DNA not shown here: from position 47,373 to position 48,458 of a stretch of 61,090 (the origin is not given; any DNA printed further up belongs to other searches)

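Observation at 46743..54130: Candidate undescribed tailoring module inside the glycan locus: atypical kinase-like protein, two NLGSG Rossmann proteins, a HAD phosphatase and four proteins of unknown fold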

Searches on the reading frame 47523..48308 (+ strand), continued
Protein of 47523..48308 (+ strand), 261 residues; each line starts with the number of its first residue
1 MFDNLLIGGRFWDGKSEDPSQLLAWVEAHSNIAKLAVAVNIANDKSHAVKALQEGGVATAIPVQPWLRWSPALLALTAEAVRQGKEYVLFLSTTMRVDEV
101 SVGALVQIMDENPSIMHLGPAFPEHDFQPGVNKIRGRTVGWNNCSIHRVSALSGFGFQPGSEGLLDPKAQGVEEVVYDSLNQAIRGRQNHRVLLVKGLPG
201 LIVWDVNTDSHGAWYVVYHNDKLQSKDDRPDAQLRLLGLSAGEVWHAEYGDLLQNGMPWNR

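Call 98: fold_search(model_id=the predicted structure, library=viral)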
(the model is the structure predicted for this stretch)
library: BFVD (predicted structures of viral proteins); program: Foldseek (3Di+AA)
matches with E <= 10: 1197; with E <= 0.001: 224
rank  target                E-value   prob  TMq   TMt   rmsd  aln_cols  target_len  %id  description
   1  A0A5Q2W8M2            1.1e-08  1.00  0.52  0.29   7.5       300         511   13  (no name in the UniProt tables at hand)
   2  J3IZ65                9.1e-08  1.00  0.51  0.52   8.1       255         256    9  (no name in the UniProt tables at hand)
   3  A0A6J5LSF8            1.0e-07  1.00  0.54  0.54   7.2       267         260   13  Glycosyltransferase 2-like [uncultured Caudovirales phage]
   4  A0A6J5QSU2            1.5e-07  1.00  0.56  0.53   7.1       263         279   13  Glyco_tranf_GTA_type domain containing protein [uncultured Caudovirales phage]
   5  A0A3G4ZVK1            2.5e-07  1.00  0.50  0.30   7.6       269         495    9  LicD/FKTN/FKRP nucleotidyltransferase domain-containing protein [Dasosvirus sp.]
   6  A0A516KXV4            4.5e-07  1.00  0.46  0.50   4.7       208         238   10  (no name in the UniProt tables at hand)
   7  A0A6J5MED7            5.1e-07  1.00  0.60  0.59   5.7       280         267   15  COG1216 Predicted glycosyltransferases [uncultured Caudovirales phage]
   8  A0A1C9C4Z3            6.6e-07  1.00  0.50  0.21   5.3       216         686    9  Putative glycosyltransferase [Heterosigma akashiwo virus 01]
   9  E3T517                9.1e-07  1.00  0.47  0.52   7.6       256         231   13  Putative glycosyltransferase [Cafeteria roenbergensis virus (strain BV-PW1)]
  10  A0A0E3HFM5            9.7e-07  1.00  0.54  0.66   4.7       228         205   11  Glycosyl transferase family 2 [Synechococcus phage ACG-2014f]
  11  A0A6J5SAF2            9.7e-07  1.00  0.49  0.32   7.7       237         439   11  Glyco_tranf_GTA_type domain containing protein [uncultured Caudovirales phage]
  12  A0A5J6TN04            2.0e-06  1.00  0.49  0.57   8.0       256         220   10  (no name in the UniProt tables at hand)
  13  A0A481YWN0            2.2e-06  1.00  0.43  0.19   5.9       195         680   15  Glycosyl transferase [Marseillevirus LCMAC201]
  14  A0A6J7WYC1            2.5e-06  1.00  0.43  0.40   4.6       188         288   14  Glyco_tranf_GTA_type domain containing protein [uncultured Caudovirales phage]
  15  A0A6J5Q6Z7            2.5e-06  1.00  0.48  0.53   8.3       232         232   12  Uncharacterized protein [uncultured Caudovirales phage]
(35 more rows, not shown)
